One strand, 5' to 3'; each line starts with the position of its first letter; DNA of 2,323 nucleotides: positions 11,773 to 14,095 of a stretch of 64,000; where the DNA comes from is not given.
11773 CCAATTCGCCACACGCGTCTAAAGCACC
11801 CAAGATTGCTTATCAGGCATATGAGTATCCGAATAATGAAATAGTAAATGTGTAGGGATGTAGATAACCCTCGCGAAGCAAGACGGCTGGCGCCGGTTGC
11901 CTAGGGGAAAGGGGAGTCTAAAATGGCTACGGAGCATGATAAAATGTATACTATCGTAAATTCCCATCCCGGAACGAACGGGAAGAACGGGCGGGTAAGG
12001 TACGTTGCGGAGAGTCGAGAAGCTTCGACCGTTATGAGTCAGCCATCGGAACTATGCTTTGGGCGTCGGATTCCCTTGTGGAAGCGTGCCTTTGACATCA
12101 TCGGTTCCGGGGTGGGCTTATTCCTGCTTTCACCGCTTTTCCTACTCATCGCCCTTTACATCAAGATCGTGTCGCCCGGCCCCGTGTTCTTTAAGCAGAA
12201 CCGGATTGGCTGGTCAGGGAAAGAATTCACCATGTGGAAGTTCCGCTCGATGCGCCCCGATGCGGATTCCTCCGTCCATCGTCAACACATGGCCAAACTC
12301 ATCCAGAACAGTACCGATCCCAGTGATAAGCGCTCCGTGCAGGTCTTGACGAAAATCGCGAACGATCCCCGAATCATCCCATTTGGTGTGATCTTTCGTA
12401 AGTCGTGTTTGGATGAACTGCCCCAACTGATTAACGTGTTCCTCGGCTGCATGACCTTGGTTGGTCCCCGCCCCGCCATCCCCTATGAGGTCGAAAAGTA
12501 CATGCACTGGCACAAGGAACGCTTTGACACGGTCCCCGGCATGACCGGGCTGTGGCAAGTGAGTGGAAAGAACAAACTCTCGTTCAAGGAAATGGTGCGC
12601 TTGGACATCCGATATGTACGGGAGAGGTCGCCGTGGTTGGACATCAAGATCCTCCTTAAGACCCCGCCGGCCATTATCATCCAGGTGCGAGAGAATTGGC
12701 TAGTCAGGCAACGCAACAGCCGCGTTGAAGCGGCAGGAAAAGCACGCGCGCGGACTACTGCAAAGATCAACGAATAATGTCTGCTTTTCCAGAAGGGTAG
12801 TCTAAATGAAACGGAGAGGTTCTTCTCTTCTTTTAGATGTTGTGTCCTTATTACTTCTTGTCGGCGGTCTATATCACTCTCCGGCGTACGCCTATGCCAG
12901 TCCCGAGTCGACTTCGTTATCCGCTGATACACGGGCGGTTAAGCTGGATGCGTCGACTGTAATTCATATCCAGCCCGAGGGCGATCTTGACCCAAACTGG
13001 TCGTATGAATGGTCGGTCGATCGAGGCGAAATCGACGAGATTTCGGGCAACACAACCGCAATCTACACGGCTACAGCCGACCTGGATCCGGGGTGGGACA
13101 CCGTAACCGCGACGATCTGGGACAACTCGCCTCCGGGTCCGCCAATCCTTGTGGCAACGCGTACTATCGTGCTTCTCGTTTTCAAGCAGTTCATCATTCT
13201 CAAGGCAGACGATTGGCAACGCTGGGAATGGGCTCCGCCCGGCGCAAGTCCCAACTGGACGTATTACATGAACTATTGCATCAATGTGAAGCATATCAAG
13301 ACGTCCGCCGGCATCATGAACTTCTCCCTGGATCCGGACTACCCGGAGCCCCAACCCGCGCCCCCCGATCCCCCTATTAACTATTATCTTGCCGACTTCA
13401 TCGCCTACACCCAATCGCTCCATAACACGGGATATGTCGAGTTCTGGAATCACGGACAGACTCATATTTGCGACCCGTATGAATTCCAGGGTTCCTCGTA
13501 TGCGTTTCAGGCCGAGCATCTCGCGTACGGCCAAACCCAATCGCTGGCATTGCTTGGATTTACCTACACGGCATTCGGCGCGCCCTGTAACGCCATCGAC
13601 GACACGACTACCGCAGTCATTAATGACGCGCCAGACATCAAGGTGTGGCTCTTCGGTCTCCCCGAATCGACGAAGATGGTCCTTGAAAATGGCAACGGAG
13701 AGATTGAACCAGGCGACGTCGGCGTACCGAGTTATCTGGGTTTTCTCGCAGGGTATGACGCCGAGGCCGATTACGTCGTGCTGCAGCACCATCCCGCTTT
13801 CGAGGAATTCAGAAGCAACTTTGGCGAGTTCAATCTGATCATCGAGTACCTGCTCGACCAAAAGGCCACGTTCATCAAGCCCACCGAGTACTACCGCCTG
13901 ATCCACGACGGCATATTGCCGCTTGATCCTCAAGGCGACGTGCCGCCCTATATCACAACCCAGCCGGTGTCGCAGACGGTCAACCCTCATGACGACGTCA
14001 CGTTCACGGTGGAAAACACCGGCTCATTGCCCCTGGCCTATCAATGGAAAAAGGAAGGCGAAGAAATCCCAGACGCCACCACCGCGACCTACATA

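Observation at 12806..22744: Tandem 1650-aa paralogs: a deacetylase-like head on a 14-Ig stalk, with catalytic-type motifs kept in one copy and lost in the other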

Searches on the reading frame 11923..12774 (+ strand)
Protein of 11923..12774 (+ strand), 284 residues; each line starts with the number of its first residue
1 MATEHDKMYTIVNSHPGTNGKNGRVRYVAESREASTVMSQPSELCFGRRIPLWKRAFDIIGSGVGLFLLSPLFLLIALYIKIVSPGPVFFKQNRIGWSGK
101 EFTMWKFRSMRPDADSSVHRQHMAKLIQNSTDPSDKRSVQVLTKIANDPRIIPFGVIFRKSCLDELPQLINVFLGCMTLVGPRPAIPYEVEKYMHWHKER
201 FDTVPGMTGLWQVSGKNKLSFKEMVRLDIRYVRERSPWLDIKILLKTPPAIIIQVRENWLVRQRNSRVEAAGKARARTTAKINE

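Call 18: search_protein_families(library=pfam, proteins=[window:11923-12774:+], max_evalue=0.001)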
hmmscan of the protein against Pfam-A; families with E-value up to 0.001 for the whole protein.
window:11923-12774:+ (284 aa): 1 family
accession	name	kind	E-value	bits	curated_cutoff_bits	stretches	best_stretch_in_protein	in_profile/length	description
PF02397.22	Bac_transf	-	2.4e-61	206.8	27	1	54-251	1-177/179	Bacterial sugar transferase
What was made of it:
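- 11923..12777 (+): Priming phosphoglycosyl transferase (Bac_transf) gene, 28 nt upstream of paralog 1. Pfam Bac_transf E 2e-61 (call 18).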

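Call 19: search_protein_families(library=ncbifam, proteins=[window:11923-12774:+], max_evalue=0.01)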
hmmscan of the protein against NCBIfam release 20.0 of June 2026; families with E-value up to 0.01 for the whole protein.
window:11923-12774:+ (284 aa): 10 families
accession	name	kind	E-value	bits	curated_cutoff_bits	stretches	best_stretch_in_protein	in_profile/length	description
TIGR03025.1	EPS_sugtrans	subfamily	3.5e-77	260.5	295.55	1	47-253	253-440/445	exopolysaccharide biosynthesis polyprenyl glycosylphosphotransferase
TIGR03022.1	WbaP_sugtrans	subfamily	8.5e-65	219.8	403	1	52-252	257-450/456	undecaprenyl-phosphate galactose phosphotransferase WbaP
TIGR03023.1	WcaJ_sugtrans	equivalog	1.1e-63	216.1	410.75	1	51-254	260-449/453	undecaprenyl-phosphate glucose phosphotransferase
NF041877.1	EPS_EpsZ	equivalog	2.8e-57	194.4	800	1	54-253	266-454/459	exopolysaccharide biosynthesis polyisoprenyl-phosphate hexose-1-phosphate transferase EpsZ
NF052601.1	undeca_RfbP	equivalog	2.2e-56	190.8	330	1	50-253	41-237/244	undecaprenyl-phosphate galactose phosphotransferase family protein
TIGR03013.1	EpsB_2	subfamily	7e-41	140.7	393.35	1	53-250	254-435/443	TIGR03013 family XrtA/PEP-CTERM system glycosyltransferase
NF011751.0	PRK15204.1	equivalog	6.8e-40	137.1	907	1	49-249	275-467/476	undecaprenyl-phosphate galactose phosphotransferase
NF050817.1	PolSacchBiosHfsE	equivalog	4.6e-36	124.5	750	1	45-251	263-459/467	polysaccharide biosynthesis protein HfsE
NF007518.0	PRK10124.1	equivalog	2.3e-35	122.2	684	1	52-246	272-452/464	undecaprenyl-phosphate glucose phosphotransferase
NF045514.1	glycotran_HepC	equivalog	8.6e-20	71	140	1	52-185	115-212/220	heterocyst development glycosyltransferase HepC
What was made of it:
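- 11923..12777 (+): NCBIfam EPS_sugtrans E 3.5e-77, below its cutoff (call 19).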

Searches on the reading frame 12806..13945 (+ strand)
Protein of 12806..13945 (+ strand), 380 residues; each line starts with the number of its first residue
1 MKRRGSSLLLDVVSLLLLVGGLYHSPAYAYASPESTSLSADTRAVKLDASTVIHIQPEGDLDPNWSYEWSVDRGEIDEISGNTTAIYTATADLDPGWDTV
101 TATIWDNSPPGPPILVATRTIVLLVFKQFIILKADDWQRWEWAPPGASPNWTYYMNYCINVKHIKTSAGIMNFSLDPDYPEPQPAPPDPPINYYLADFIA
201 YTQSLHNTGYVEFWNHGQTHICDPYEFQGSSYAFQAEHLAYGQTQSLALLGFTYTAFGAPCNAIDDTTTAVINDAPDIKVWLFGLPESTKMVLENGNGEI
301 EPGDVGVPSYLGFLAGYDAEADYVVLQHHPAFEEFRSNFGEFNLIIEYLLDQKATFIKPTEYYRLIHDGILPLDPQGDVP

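Call 7: search_protein_families(library=pfam, proteins=[window:12806-13945:+], max_evalue=10)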
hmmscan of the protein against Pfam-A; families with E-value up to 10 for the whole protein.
window:12806-13945:+ (380 aa): 2 families
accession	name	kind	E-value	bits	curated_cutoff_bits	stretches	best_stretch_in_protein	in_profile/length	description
PF10096.14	DUF2334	-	0.0019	18.2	26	1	196-274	53-138/203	Uncharacterized protein conserved in bacteria (DUF2334)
PF13205.12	Big_5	-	0.11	13.7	23.6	1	44-84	53-95/105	Bacterial Ig-like domain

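Call 8: search_protein_families(library=ncbifam, proteins=[window:12806-13945:+], max_evalue=10)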
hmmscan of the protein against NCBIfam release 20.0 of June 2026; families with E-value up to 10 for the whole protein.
window:12806-13945:+ (380 aa): 0 families

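Call 9: search_solved_structures(query=window:12806-13945:+, max_evalue=10)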
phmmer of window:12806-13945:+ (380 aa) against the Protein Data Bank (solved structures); distinct sequences matched with E-value up to 10: 0.
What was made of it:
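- Tried and rejected: A PDB sequence search with the single head gave no hits (call 9).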

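Call 11: find_homologous_proteins(query=window:12806-13945:+)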
Query window:12806-13945:+ (380 aa): 21 proteins with E <= 0.001 among 6627 candidates.
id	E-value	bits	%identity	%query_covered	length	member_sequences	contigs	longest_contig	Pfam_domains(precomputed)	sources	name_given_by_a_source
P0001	3.2e-87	311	44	91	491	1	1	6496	PF10096.15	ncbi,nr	ncbi:MAG: hypothetical protein RBU21_14650, partial [FCB group bacterium]|nr:hypothetical protein [F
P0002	1.3e-64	237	37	99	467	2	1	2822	-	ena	-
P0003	7.7e-61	224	37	99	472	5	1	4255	-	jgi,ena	-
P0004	3.7e-53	199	44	67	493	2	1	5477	PF07679.23,PF13895.13,PF00404.25,PF13927.13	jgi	jgi:hypothetical protein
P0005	1.7e-37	148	35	88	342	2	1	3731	PF10096.15,PF03065.21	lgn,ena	-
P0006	5.6e-35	139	34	93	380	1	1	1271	PF10096.15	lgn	-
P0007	5.5e-34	136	29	96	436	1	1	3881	-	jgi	jgi:hypothetical protein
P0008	1.2e-31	128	31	96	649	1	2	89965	PF13405.13,PF18998.7,PF13202.13,PF00036.39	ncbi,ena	-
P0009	6.0e-31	126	33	86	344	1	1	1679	PF10096.15,PF01522.27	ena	-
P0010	5.8e-28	116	30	85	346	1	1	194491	PF10096.15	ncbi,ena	-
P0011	2.4e-26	111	30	79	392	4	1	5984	-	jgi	jgi:peptidoglycan/xylan/chitin deacetylase (PgdA/CDA1 family)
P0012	2.8e-24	104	34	64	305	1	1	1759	PF10096.15,PF01522.27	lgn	-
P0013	6.6e-24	103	30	79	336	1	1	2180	PF10096.15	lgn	-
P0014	1.2e-23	102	33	66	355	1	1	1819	PF10096.15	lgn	-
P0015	1.0e-21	96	29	80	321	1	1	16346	PF10096.15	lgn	-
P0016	5.0e-20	90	27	96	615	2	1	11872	PF01522.27,PF18998.7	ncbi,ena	-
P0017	1.3e-14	72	30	79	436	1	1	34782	PF10096.15,PF01522.27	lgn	-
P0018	1.3e-12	66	32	62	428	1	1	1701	PF10096.15,PF01522.27,PF02018.24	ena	-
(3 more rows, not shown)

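Call 23: predict_structure(alignment_id=A1)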
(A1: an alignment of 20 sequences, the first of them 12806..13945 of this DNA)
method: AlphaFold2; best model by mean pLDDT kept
length: 380 residues; sequences in the alignment: 20
mean_pLDDT: 90.6   pTM: 0.86
mean pLDDT of the five models: 90.6, 89.7, 89.7, 89.5, 89.3
residues with pLDDT >= 90: 289; 70-90: 55; 50-70: 33; < 50: 3
segments of 3 or more residues with pLDDT < 50: none
pLDDT, mean of each block of 10 residues (from residue 1): 58 79 64 91 97 93 93 89 92 96 94 95 97 94 79 97 98 87 55 82 97 95 90 98 97 98 97 98 97 91 95 96 97 97 98 98 96 77
secondary structure, 60 per line:
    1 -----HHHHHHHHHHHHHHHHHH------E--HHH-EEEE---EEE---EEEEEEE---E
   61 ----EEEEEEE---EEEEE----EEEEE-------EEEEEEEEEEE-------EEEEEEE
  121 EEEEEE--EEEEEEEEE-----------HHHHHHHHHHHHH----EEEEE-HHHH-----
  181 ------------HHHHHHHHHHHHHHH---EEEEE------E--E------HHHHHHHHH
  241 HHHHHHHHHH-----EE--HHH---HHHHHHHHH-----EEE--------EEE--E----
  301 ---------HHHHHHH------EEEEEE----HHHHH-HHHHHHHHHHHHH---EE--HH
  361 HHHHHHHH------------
elements in order: H6-23 E37-40 E44-46 E50-56 E65-71 E75-79 E84-88 E96-106 E114-126 E129-137 H149-161 E166-170 H172-175 H193-207 E211-215 H232-250 H266-274 E280-282 E291-293 H310-316 E323-328 H333-337 H339-351 H359-368
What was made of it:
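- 12908..13180 (+): Paralog 1 N-terminal beta-sandwich (about aa 35-125). AF2 strands 37-126 with pLDDT above 90 (call 23).
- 13181..13915 (+): Paralog 1 head: NodB/CE4-fold (beta/alpha) barrel, about aa 126-370. AF2 pLDDT 90.6 (call 23).
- On CE4 / NodB polysaccharide deacetylase superfamily: The equivalence is inferred from position after the last barrel strand (call 23).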

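Call 26: fold_search(model_id=the predicted structure, library=pdb)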
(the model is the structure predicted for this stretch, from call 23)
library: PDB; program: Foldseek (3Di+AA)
matches with E <= 10: 1961; with E <= 0.001: 47
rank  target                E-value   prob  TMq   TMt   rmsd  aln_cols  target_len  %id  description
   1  7ax7                  1.3e-09  1.00  0.43  0.75   3.8       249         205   14  Crystal structure of the Xyl-CE4 domain of a multidomain xylanase from the hindgut metagenome of Trinervitermes trinervo (released 2020-11-18)
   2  2c71                  3.7e-08  1.00  0.44  0.77   5.7       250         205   16  The structure of a family 4 acetyl xylan esterase from Clostridium thermocellum in complex with a magnesium ion. (released 2006-01-23)
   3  4hd5                  2.0e-07  1.00  0.38  0.44   7.3       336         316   12  Crystal Structure of BC0361, a polysaccharide deacetylase from Bacillus cereus (released 2012-10-10)
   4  4v33_A                2.2e-07  1.00  0.39  0.45   8.3       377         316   11  Crystal structure of the putative polysaccharide deacetylase BA0330 from bacillus anthracis (released 2015-04-08)
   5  7fbw                  3.5e-07  1.00  0.42  0.80   3.4       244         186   16  Acetylxylan esterase from Caldanaerobacter subterraneus subsp. tengcongensis (released 2021-10-27)
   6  6hm9                  3.7e-07  1.00  0.40  0.54  10.0       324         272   12  Crystal structure of a BA3943 mutant,a CE4 family pseudoenzyme with restored enzymatic activity. (released 2019-10-09)
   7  7bkf                  7.0e-07  1.00  0.40  0.53   3.5       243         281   13  Crystal structure of WT BA3943, a CE4 family pseudoenzyme from Bacillus Anthracis (released 2021-05-19)
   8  6go1_A                1.0e-06  1.00  0.39  0.45   7.2       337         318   11  Crystal Structure of a Bacillus anthracis peptidoglycan deacetylase (released 2019-04-10)
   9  6h8n_B                2.0e-06  1.00  0.40  0.69   4.0       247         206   11  Structure of peptidoglycan deacetylase PdaC from Bacillus subtilis - mutant D285S (released 2019-11-13)
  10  6h8l_B                2.0e-06  1.00  0.40  0.69   3.9       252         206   11  Structure of peptidoglycan deacetylase PdaC from Bacillus subtilis (released 2019-11-13)
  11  6hpa                  2.1e-06  1.00  0.40  0.55  10.0       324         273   11  Crystal structure of a BA3943 mutant,a CE4 family pseudoenzyme (released 2019-10-09)
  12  6h8l_A                2.7e-06  1.00  0.40  0.70   4.1       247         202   11  Structure of peptidoglycan deacetylase PdaC from Bacillus subtilis (released 2019-11-13)
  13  6h8n_A                3.4e-06  1.00  0.39  0.68   4.1       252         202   11  Structure of peptidoglycan deacetylase PdaC from Bacillus subtilis - mutant D285S (released 2019-11-13)
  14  8t0j                  4.0e-06  1.00  0.44  0.59   6.9       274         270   13  Salmonella Typhimurium ArnD (released 2023-10-18)
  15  5lgc_A                4.8e-06  1.00  0.41  0.73   5.0       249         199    8  T48 deacetylase with substrate (released 2017-08-02)
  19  4m1b_A                4.3e-05  1.00  0.40  0.71   3.5       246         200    8  Structural Determination of BA0150, a Polysaccharide Deacetylase from Bacillus anthracis (released 2014-02-12)
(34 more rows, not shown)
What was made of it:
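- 12908..13180 (+): Foldseek alignments to the Fn3+NodB proteins 4hd5 and 4v33 span 336-377 columns (call 26).
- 13181..13915 (+): Foldseek matches CE4 structures (call 26).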

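Call 39: search_protein_representatives(alignment_id=A1)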
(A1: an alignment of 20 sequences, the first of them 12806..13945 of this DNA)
Query: 20 sequences, 377 profile positions. Proteins with E-value up to 0.001 (for the whole library): 4547; up to 1e-10: 1520; up to 1e-30: 683. The best 150 are listed.
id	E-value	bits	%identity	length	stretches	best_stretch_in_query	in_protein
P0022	0.0e+00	1024.6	-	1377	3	10-357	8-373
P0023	5.8e-286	963.1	-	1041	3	31-356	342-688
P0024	7.2e-203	689.7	-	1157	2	1-351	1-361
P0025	2.5e-194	661.6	-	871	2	7-357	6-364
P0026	1.3e-162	557.2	-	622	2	1-339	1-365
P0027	5.8e-143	492.5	-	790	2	102-339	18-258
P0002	4.5e-136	469.8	-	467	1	5-366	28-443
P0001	5.6e-129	446.5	-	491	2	1-357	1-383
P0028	1.8e-120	418.5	-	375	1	5-343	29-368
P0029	5.9e-120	416.8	-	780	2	25-354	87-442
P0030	3.4e-118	411.0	-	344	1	7-343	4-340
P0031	3.1e-117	407.9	-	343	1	7-338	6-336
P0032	1.4e-115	402.4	-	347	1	1-341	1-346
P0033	2.5e-115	401.6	-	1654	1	5-364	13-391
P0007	1.3e-113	396.0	-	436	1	3-373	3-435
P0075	7.2e-97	340.8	-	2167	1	6-361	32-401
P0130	4.6e-80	285.5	-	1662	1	53-355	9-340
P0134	4.5e-76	272.4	-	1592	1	6-351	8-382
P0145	5.8e-74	265.4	-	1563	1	7-351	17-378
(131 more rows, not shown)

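Call 41: find_encoding_contigs(protein=P0033, flank=2000, max_places=5)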
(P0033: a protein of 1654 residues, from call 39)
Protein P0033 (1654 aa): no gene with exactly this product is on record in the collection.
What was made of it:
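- Tried and rejected: find_encoding_contigs has no record for paralog 1 (call 41).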

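Call 45: search_protein_families(library=pfam, proteins=[P0022, P0024, P0075, P0130, P0134, P0145], max_evalue=0.00001)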
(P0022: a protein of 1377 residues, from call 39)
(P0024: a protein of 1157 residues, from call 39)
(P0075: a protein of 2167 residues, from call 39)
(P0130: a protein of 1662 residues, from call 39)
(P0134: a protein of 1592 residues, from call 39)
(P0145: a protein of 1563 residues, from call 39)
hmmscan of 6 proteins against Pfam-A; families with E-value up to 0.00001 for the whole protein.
P0022 (1377 aa): 5 families
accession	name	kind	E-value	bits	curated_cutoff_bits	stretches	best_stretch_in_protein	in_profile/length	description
PF16403.11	Bact_surface_Ig-like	-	3.3e-39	133.2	27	2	557-629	1-71/71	Bacterial surface protein, Ig-like domain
PF10096.14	DUF2334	-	1.1e-19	71.3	26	0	1125-1246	18-139/203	Uncharacterized protein conserved in bacteria (DUF2334)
PF13927.12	Ig_3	-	2.1e-14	54.2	30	1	378-446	1-78/78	Immunoglobulin domain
PF13895.12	Ig_2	-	7e-08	33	27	1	381-449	3-68/79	Immunoglobulin domain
PF07679.22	I-set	-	1.6e-07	31.7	23.7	1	379-450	1-81/90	Immunoglobulin I-set domain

P0024 (1157 aa): 8 families
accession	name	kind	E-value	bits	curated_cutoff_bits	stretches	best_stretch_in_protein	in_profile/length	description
PF16403.11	Bact_surface_Ig-like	-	1.6e-72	240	27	4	844-916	1-71/71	Bacterial surface protein, Ig-like domain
PF10096.14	DUF2334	-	4.2e-18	66.1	26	1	495-670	18-190/203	Uncharacterized protein conserved in bacteria (DUF2334)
PF13927.12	Ig_3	-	2e-11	44.7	30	1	748-816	1-78/78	Immunoglobulin domain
PF23237.1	HYR_4C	-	6e-09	36.4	27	0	846-916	5-73/73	HYR-like domain with 4 cysteines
PF18981.6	InlK_D3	-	8.9e-09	35.8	25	0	1021-1076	24-75/75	Internalin K domain (D3/D4)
PF01522.26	Polysacc_deac_1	-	8.3e-08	32.7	23.1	0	495-610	21-117/124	Polysaccharide deacetylase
PF13895.12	Ig_2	-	7.5e-07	29.7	27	0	749-820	2-69/79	Immunoglobulin domain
PF07679.22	I-set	-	3.8e-06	27.3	23.7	0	749-820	1-81/90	Immunoglobulin I-set domain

P0075 (2167 aa): 1 family
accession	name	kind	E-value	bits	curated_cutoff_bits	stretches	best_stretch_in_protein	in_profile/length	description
PF19078.6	Big_12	-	7.6e-121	395.8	27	11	1372-1459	1-93/102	Bacterial Ig-like domain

P0130 (1662 aa): 2 families
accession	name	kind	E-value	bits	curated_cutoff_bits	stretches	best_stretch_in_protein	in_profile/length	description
PF03781.23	FGE-sulfatase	-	2.1e-39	136.2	23.3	1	448-739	4-255/255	Sulfatase-modifying factor enzyme 1-like domain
PF10096.14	DUF2334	-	1.1e-06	28.8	26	1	88-216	16-145/203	Uncharacterized protein conserved in bacteria (DUF2334)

P0134 (1592 aa): 2 families
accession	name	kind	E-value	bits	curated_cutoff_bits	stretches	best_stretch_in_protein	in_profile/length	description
PF03781.23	FGE-sulfatase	-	1.1e-41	143.6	23.3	1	500-789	3-255/255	Sulfatase-modifying factor enzyme 1-like domain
PF19078.6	Big_12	-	1.7e-07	31.9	27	0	804-854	1-49/102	Bacterial Ig-like domain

P0145 (1563 aa): 1 family
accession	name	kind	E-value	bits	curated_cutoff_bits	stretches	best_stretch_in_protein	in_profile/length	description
PF03781.23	FGE-sulfatase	-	1.8e-37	129.8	23.3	1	499-793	8-255/255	Sulfatase-modifying factor enzyme 1-like domain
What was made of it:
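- On CE4 / NodB polysaccharide deacetylase superfamily: P0024 scores 32.7 bits against a cutoff of 23.1 (call 45).
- Closest known: Pfam DUF2334. Same: Close relatives score 66-71 bits (call 45).
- Other relatives carry the head on Big_12 or Bact_surface_Ig-like stalks (call 45).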
